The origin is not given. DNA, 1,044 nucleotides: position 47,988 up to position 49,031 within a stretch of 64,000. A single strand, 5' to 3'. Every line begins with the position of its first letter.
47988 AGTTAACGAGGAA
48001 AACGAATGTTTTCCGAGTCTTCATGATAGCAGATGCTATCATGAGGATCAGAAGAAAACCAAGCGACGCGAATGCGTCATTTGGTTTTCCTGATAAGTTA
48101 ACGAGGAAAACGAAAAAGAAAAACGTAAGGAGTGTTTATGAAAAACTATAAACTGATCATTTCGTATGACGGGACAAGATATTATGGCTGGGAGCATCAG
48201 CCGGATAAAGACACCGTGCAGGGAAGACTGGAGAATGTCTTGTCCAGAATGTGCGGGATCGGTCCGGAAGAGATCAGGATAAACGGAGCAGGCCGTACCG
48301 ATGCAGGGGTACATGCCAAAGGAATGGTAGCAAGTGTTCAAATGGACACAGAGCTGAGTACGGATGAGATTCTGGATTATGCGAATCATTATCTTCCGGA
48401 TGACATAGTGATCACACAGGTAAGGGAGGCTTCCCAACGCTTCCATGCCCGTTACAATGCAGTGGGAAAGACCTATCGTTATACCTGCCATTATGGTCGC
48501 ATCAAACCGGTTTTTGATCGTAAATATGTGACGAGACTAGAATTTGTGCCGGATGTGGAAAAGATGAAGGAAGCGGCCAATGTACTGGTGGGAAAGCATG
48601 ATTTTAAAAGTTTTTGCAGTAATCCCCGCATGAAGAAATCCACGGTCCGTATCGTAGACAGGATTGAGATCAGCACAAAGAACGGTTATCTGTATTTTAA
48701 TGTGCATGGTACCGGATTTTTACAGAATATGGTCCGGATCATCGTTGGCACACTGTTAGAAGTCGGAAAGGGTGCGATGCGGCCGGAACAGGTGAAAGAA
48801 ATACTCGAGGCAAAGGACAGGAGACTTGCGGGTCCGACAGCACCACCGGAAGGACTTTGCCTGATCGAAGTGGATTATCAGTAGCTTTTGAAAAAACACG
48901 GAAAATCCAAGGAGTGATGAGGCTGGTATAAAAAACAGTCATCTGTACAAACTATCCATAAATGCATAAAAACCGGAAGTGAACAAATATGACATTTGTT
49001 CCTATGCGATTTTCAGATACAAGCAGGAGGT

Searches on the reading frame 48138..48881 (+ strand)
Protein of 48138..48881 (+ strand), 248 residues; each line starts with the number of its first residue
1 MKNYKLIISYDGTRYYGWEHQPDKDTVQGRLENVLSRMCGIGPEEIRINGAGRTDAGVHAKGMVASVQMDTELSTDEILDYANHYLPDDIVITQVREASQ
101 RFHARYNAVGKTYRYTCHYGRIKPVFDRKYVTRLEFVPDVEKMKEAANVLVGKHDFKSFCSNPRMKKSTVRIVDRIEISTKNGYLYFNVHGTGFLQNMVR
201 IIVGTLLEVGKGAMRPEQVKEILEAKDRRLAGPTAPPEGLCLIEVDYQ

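Call 9: find_encoding_contigs(protein=window:48138-48881:+, flank=3000, max_places=10)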
Protein seq(248 aa) (248 aa): 11 contigs read that carry it; 3 places shown.
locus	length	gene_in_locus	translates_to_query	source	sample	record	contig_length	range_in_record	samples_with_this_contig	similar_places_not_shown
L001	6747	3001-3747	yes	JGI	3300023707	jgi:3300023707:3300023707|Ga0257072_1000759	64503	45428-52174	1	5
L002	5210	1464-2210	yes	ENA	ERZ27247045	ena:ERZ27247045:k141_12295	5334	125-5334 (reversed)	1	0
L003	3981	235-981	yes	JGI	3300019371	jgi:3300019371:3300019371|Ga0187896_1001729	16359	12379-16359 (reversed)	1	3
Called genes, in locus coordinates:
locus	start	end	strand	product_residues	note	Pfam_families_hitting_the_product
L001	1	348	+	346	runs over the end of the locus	PF02653:BPD_transp_2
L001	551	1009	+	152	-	PF03862:SpoVAC_SpoVAEB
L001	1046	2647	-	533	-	PF00990:GGDEF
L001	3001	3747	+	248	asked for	PF01416:PseudoU_synth_1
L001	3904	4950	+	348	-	PF07451:SpoVAD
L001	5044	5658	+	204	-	PF00293:NUDIX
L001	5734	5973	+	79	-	-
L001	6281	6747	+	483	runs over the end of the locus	PF00990:GGDEF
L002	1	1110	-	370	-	?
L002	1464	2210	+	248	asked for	PF01416:PseudoU_synth_1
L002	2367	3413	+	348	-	PF07451:SpoVAD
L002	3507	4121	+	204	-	PF00293:NUDIX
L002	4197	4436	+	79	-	-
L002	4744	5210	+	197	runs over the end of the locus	?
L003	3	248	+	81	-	?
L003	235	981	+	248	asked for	PF01416:PseudoU_synth_1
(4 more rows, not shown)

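Call 16: find_related_loci(query=window:48138-48881:+, collection=genome_contigs, flank=10000)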
Query seq(248 aa) (248 aa) in genome_contigs; peptide patterns used: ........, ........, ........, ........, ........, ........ (x = any residue, [..] = any of these).
334 stretches matched a pattern; 185 encode a relative of the query (tblastn E <= 1e-3); the best 80 are kept; 80 distinct loci.
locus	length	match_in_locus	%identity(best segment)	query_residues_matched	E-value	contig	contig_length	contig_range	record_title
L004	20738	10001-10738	74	3-248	2e-128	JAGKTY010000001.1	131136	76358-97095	MAG: Lachnospiraceae bacterium isolate cow7.4 cow7_4_1, whole genome shotgun sequence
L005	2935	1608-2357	69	1-248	2e-129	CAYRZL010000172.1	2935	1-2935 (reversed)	MAG TPA_asm: uncultured Lachnospiraceae bacterium isolate SRP222994_co1_297 genome assembly, contig: NODE_59949_length_2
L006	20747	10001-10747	69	2-248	9e-120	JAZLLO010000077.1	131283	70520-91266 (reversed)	MAG: Marvinbryantia sp. isolate T1900044957_TA20190013.MAGScoT_cleanbin_000015 SGB_3854_k141_619030, whole genome shotgu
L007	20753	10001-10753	69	2-247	3e-117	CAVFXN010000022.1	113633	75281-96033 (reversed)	Bacteroidaceae bacterium isolate SRR8978373_cleanbin_000004 genome assembly, contig: Spades_SRR8978373_contig_2, whole g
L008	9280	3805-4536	70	1-247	2e-116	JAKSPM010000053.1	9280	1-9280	MAG: Clostridia bacterium isolate Horse_feces203 MAG203_53, whole genome shotgun sequence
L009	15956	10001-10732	69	1-247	2e-115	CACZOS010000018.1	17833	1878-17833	MAG: uncultured Lachnospiraceae bacterium isolate RUG12811 genome assembly, contig: RUG12811_asm_18, whole genome shotgu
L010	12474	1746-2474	67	2-247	4e-114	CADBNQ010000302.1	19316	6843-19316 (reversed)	MAG: uncultured Lachnospiraceae bacterium isolate RUG14137 genome assembly, contig: RUG14137_asm_302, whole genome shotg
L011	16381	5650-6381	67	1-247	7e-113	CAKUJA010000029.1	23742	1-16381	MAG: uncultured Oscillospiraceae bacterium isolate REFINED_METABAT215_TOP10_CONTIGS_1500_ASSEMBLY_K77_MERGED__Hadza_MoBi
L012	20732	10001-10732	66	1-247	2e-112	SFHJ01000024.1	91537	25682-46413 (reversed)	MAG: Clostridiales bacterium isolate W1P1.016 Contig636, whole genome shotgun sequence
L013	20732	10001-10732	66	1-247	1e-111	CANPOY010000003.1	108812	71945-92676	MAG TPA_asm: uncultured Lachnospiraceae bacterium isolate SRR15730520_bin.44_metawrap_v1.3_MAG genome assembly, contig:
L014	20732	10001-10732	67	3-248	1e-111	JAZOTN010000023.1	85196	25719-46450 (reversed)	MAG: Lachnospiraceae bacterium isolate T1900045539_YK20190233.MAGScoT_cleanbin_000003 SGB_7786_k141_4788646, whole genom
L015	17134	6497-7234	67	1-247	2e-111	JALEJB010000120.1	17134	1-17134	MAG: Lachnospiraceae bacterium isolate SUG50 k141_8767773, whole genome shotgun sequence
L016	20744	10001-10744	65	1-248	3e-111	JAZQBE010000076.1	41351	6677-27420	MAG: Shuttleworthella sp. isolate T1900044642_TS20190108.MAGScoT_cleanbin_000004 SGB_1274_k141_2081855, whole genome sho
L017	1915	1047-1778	66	1-247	4e-118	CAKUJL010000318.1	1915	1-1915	MAG: uncultured Oscillospiraceae bacterium isolate REFINED_METABAT215_TOP10_CONTIGS_1500_ASSEMBLY_K77_MERGED__Hadza_PheC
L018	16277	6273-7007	68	2-247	4e-111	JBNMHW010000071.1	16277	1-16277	MAG: bacterium isolate CM_BacW0P2544.112 k141_72692_length_16277_cov_12.9836, whole genome shotgun sequence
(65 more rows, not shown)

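Call 25: find_homologous_proteins(query=window:48138-48881:+, max_evalue=1e-60)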
Query seq(248 aa) (248 aa): 6315 proteins with E <= 1e-60 among 8000 candidates; the best 120 are listed.
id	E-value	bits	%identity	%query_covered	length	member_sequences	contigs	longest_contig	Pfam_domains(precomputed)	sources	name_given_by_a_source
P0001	5.8e-152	522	90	100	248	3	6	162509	PF01416.26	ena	-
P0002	4.9e-140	483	83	100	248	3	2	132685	PF01416.26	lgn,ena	-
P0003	6.2e-133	460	77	100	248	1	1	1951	PF01416.26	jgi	jgi:tRNA pseudouridine38-40 synthase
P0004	1.7e-130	452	77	100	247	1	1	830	PF01416.26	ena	-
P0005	6.1e-130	450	76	100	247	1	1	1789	PF01416.26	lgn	-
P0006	2.6e-129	448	76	100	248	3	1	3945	PF01416.26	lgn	-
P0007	1.9e-126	439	76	100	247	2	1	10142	PF01416.26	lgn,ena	-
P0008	6.6e-125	434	75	99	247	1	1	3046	PF01416.26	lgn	-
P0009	7.1e-123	427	75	99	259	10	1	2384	PF01416.26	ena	-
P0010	1.1e-122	426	74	100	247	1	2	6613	PF01416.26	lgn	-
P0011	5.3e-120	418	70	100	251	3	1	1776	PF01416.26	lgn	-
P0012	5.3e-120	418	71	99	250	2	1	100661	PF01416.26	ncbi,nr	ncbi:MAG: tRNA pseudouridine(38-40) synthase TruA [Lachnospiraceae bacterium]|nr:tRNA pseudouridine(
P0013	1.4e-119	416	71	99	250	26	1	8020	PF01416.26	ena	-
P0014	2.2e-119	415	71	99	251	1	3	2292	PF01416.26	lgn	-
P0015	2.4e-118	412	71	99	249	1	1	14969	PF01416.26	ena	-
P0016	2.6e-118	412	72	99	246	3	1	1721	PF01416.26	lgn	-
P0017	6.2e-118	411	69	99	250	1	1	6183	PF01416.26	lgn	-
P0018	1.2e-117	410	69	99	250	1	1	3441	PF01416.26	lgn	-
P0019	1.3e-117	410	70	99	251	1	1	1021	PF01416.26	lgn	-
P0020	1.6e-117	409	69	99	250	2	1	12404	PF01416.26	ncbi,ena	-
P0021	1.6e-117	409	71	99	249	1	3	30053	PF01416.26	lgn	-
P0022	1.9e-116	406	70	99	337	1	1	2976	PF01416.26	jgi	jgi:tRNA pseudouridine38-40 synthase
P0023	2.1e-116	406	72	99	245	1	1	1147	PF01416.26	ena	-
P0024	3.7e-116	405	71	99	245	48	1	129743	PF01416.26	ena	-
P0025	3.8e-116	405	72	100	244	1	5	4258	PF01416.26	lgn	-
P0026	5.7e-116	404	72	100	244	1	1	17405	PF01416.26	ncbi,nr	ncbi:MAG: tRNA pseudouridine(38-40) synthase TruA [Clostridiales bacterium]|nr:tRNA pseudouridine(38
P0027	6.8e-116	404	71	100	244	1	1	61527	PF01416.26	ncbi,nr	ncbi:MAG: tRNA pseudouridine(38-40) synthase TruA [Clostridiales bacterium]|nr:tRNA pseudouridine(38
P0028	8.1e-116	404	72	99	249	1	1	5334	PF01416.26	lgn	-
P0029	1.0e-115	403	68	100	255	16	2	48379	PF01416.26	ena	-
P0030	1.6e-115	403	71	99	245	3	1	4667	PF01416.26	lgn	-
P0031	2.1e-115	402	72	100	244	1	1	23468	PF01416.26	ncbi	-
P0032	3.2e-115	402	71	99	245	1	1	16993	PF01416.26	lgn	-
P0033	3.3e-115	402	72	99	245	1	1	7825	PF01416.26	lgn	-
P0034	3.5e-115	402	71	100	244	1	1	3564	PF01416.26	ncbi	-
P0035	3.5e-115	402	70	100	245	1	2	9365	PF01416.26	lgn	-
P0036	3.6e-115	402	71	99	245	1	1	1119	PF01416.26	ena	-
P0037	4.9e-115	401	71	99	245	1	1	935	PF01416.26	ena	-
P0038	5.2e-115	401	71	99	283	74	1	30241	PF01416.26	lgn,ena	-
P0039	5.5e-115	401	70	99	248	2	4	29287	PF01416.26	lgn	-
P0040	8.2e-115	401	69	100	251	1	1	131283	PF01416.26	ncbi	-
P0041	1.3e-114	400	71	99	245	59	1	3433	PF01416.26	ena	-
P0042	1.4e-114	400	71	99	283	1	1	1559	PF01416.26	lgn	-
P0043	1.6e-114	400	70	100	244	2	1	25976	PF01416.26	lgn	-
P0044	1.7e-114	399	73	100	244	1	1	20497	PF01416.26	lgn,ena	-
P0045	1.7e-114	399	71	99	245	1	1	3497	PF01416.26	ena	-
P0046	1.8e-114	399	72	100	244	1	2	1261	PF01416.26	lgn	-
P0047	1.9e-114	399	70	99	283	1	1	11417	PF01416.26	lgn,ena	-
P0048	2.9e-114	399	71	99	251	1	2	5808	PF01416.26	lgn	-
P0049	3.3e-114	399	70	99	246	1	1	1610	PF01416.26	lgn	-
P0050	3.3e-114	399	70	99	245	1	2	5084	PF01416.26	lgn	-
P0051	3.7e-114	398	69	100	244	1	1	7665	PF01416.26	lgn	-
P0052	4.2e-114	398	71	99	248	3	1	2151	PF01416.26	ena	-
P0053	4.8e-114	398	72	99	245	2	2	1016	PF01416.26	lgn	-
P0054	6.7e-114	398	69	100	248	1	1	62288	PF01416.26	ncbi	-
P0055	7.6e-114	397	71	99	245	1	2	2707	PF01416.26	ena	-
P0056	7.6e-114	397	71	99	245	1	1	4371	PF01416.26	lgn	-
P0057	8.3e-114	397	71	99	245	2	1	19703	PF01416.26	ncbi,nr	ncbi:MAG: tRNA pseudouridine(38-40) synthase TruA [Clostridiales bacterium]|nr:tRNA pseudouridine(38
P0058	8.5e-114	397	71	100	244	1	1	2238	PF01416.26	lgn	-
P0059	8.6e-114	397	71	99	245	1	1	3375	PF01416.26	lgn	-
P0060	8.6e-114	397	71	100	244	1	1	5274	PF01416.26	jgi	-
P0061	8.6e-114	397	71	100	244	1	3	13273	PF01416.26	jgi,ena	-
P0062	8.8e-114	397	71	99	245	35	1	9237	PF01416.26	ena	-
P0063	1.1e-113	397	70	99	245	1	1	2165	PF01416.26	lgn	-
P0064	1.1e-113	397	72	100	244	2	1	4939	PF01416.26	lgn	-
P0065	1.2e-113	397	70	99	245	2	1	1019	PF01416.26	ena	-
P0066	1.4e-113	397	70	99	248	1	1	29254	PF01416.26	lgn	-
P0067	1.5e-113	396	69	99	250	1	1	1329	PF01416.26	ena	-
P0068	1.5e-113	396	71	99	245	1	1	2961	PF01416.26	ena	-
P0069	2.1e-113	396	70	99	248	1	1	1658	PF01416.26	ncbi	-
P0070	2.3e-113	396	71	99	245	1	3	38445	PF01416.26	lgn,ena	-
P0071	2.7e-113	396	71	99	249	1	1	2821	PF01416.26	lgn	-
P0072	2.9e-113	395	70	99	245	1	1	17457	PF01416.26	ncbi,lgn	-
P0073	2.9e-113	395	70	99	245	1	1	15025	PF01416.26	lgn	-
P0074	3.8e-113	395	70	99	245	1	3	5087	PF01416.26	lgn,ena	-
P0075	4.1e-113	395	70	99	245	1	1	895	PF01416.26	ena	-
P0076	4.2e-113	395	69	100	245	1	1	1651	PF01416.26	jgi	-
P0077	4.5e-113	395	70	99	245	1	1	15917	PF01416.26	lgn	-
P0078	5.2e-113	395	70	99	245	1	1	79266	PF01416.26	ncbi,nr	ncbi:MAG: tRNA pseudouridine(38-40) synthase TruA [Lachnospiraceae bacterium]|nr:tRNA pseudouridine(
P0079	5.5e-113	395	70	99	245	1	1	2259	PF01416.26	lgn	-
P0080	6.2e-113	394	71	98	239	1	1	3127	PF01416.26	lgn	-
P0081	6.8e-113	394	72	100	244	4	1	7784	PF01416.26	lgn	-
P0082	6.8e-113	394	71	98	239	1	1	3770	PF01416.26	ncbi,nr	ncbi:MAG: tRNA pseudouridine(38-40) synthase TruA [Clostridiales bacterium]|nr:tRNA pseudouridine(38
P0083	7.1e-113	394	71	98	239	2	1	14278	PF01416.26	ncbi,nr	ncbi:MAG: tRNA pseudouridine(38-40) synthase TruA [Clostridiales bacterium]|nr:tRNA pseudouridine(38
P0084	7.2e-113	394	69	99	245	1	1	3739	PF01416.26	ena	-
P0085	7.5e-113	394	69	99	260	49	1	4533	PF01416.26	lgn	-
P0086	8.3e-113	394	68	99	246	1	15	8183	PF01416.26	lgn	-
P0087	8.3e-113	394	70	99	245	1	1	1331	PF01416.26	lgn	-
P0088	8.5e-113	394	70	99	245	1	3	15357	PF01416.26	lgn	-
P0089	8.6e-113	394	71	98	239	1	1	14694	PF01416.26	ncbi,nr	ncbi:MAG: tRNA pseudouridine(38-40) synthase TruA [Clostridiales bacterium]|nr:tRNA pseudouridine(38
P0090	1.1e-112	394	70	99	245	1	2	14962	PF01416.26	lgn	-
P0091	1.1e-112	394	67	99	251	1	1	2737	PF01416.26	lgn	-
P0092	1.1e-112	394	72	99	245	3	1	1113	PF01416.26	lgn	-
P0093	1.2e-112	393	67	100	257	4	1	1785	PF01416.26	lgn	-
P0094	1.2e-112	393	68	100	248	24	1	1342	PF01416.26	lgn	-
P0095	1.3e-112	393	71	98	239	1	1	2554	PF01416.26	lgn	-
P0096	1.5e-112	393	71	98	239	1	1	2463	PF01416.26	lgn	-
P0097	1.6e-112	393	69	99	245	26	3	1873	PF01416.26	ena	-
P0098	1.9e-112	393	70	99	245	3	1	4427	PF01416.26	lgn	-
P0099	2.2e-112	393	70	100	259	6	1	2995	PF01416.26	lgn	-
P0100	2.2e-112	393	70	99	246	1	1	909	PF01416.26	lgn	-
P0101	2.4e-112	392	70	99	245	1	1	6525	PF01416.26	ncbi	-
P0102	2.5e-112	392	70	100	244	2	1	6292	PF01416.26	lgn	-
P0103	2.9e-112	392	68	100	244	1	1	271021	PF01416.26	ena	-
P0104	3.8e-112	392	67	100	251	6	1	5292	PF01416.26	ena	-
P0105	4.4e-112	392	70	99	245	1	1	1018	PF01416.26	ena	-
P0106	5.4e-112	391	68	100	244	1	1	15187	PF01416.26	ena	-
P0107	7.8e-112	391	70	99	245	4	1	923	PF01416.26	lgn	-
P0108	8.2e-112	391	71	99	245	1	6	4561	PF01416.26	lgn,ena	-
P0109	8.7e-112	391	69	99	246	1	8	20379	PF01416.26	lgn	-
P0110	8.9e-112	391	70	100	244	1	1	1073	PF01416.26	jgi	jgi:tRNA pseudouridine38-40 synthase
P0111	9.7e-112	390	67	99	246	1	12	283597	PF01416.26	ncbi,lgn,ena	-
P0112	1.1e-111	390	70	99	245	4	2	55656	PF01416.26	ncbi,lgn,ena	-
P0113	1.1e-111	390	67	99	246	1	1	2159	PF01416.26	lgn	-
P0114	1.1e-111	390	68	100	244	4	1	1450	PF01416.26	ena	-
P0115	1.3e-111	390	68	99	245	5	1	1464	PF01416.26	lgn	-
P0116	1.5e-111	390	68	99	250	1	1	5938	PF01416.26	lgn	-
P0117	1.7e-111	390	70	100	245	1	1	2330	PF01416.26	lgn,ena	-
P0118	1.7e-111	390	68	99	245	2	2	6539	PF01416.26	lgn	-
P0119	1.7e-111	390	69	99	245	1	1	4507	PF01416.26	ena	-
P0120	1.8e-111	390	69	100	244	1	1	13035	PF01416.26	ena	-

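Call 26: find_encoding_contigs(protein=P0001, flank=10000, max_places=6)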
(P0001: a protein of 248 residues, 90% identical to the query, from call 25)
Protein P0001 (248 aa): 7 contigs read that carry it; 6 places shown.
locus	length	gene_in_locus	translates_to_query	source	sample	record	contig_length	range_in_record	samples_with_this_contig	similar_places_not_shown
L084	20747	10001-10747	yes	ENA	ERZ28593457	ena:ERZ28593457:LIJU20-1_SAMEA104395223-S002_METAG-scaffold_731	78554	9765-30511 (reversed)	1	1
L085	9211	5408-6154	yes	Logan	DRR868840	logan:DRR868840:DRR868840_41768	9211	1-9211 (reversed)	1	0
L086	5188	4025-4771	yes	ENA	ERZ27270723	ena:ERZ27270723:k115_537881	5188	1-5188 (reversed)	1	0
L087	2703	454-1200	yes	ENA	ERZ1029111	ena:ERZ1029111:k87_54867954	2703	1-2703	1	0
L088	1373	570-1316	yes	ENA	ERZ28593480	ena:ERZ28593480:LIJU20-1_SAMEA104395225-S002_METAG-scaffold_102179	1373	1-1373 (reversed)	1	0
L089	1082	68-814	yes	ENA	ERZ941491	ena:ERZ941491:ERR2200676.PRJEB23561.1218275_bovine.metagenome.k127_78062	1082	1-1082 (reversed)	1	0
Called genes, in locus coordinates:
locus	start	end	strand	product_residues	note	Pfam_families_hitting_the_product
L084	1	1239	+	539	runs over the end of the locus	PF00072:Response_reg, PF00165:HTH_AraC (weak), PF12833:HTH_18, PF00165:HTH_AraC (weak)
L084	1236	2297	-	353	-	PF00392:GntR, PF08279:HTH_11 (faint), PF08220:HTH_DeoR (weak), PF00532:Peripla_BP_1, PF13377:Peripla_BP_3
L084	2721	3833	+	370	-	PF13407:Peripla_BP_4, PF00532:Peripla_BP_1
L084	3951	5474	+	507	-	PF00005:ABC_tran, PF13304:AAA_21 (faint), PF00005:ABC_tran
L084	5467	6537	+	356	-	PF02653:BPD_transp_2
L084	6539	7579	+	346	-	PF02653:BPD_transp_2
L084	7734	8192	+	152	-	PF03862:SpoVAC_SpoVAEB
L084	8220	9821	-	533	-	PF00990:GGDEF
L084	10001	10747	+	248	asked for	PF01416:PseudoU_synth_1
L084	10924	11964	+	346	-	PF07451:SpoVAD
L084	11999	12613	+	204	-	PF00293:NUDIX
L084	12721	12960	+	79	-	-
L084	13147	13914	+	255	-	PF01764:Lipase_3 (weak)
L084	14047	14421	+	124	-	PF01042:Ribonuc_L-PSP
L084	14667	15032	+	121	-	PF03862:SpoVAC_SpoVAEB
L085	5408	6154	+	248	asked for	PF01416:PseudoU_synth_1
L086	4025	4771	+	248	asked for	PF01416:PseudoU_synth_1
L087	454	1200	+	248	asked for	PF01416:PseudoU_synth_1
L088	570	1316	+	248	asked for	PF01416:PseudoU_synth_1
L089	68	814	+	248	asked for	PF01416:PseudoU_synth_1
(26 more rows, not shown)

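Call 27: find_encoding_contigs(protein=P0002, flank=10000, max_places=6)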
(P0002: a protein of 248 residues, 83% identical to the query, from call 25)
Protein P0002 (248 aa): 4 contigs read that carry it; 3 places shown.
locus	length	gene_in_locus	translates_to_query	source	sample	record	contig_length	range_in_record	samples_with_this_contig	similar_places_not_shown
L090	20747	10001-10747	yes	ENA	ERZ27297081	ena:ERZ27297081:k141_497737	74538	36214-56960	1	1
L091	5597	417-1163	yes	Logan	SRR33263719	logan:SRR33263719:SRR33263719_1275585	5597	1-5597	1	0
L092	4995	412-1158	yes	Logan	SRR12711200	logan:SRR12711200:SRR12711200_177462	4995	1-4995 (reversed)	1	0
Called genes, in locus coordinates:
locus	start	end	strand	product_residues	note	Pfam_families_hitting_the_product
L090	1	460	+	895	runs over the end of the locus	PF00512:HisKA, PF02518:HATPase_c, PF00072:Response_reg, PF02645:DegV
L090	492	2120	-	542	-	PF00990:GGDEF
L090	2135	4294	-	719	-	PF08668:HDOD (faint), PF13487:HD_5, PF01966:HD, PF00990:GGDEF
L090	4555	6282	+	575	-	PF16927:HisKA_7TM, PF13487:HD_5, PF01966:HD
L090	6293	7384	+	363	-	PF01728:FtsJ (faint), PF01795:Methyltransf_5, PF13847:Methyltransf_31 (weak), PF13649:Methyltransf_25 (faint)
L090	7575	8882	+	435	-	PF01053:Cys_Met_Meta_PP, PF00155:Aminotran_1_2, PF01041:DegT_DnrJ_EryC1, PF00266:Aminotran_5 (weak)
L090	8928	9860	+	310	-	PF00291:PALP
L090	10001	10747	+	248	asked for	PF01416:PseudoU_synth_1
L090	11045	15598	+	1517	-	PF00128:Alpha-amylase, PF13306:LRR_5, PF13855:LRR_8 (faint)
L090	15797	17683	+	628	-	PF00563:EAL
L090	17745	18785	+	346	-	PF07451:SpoVAD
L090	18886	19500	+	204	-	PF00293:NUDIX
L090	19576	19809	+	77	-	-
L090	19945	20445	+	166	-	PF04542:Sigma70_r2, PF08281:Sigma70_r4_2, PF04545:Sigma70_r4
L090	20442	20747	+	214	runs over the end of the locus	-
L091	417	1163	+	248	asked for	PF01416:PseudoU_synth_1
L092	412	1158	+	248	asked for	PF01416:PseudoU_synth_1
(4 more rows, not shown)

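Call 37: find_related_loci(query=window:48138-48881:+, collection=metagenome_contigs, flank=10000)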
Query seq(248 aa) (248 aa) in metagenome_contigs; peptide patterns used: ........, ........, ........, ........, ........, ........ (x = any residue, [..] = any of these).
600 stretches matched a pattern (row limit reached: there are more); 438 encode a relative of the query (tblastn E <= 1e-3); the best 80 are kept; 80 distinct loci.
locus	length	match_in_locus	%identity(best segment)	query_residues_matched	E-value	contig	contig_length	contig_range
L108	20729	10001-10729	71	2-247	2e-120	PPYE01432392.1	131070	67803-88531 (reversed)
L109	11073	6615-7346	71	1-247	5e-120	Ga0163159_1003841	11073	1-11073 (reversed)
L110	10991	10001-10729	68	2-247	4e-115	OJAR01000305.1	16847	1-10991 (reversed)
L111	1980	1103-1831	68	2-247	2e-122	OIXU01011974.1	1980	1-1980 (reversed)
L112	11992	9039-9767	68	2-247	3e-115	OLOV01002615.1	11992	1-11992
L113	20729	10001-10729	68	2-247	7e-115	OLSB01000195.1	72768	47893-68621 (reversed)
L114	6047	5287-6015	66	2-247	2e-113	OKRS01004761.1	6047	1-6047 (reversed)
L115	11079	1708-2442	66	1-248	8e-112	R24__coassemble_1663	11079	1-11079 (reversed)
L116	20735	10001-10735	66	1-248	8e-112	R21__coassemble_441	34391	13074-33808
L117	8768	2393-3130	66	1-247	3e-111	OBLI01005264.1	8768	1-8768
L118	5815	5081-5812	66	1-247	4e-111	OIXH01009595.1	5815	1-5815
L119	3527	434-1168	68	2-247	5e-113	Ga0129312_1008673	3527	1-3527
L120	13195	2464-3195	66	1-247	5e-111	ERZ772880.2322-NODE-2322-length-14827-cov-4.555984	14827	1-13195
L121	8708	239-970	65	1-247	5e-111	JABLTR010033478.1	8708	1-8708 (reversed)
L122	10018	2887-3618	65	1-247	1e-110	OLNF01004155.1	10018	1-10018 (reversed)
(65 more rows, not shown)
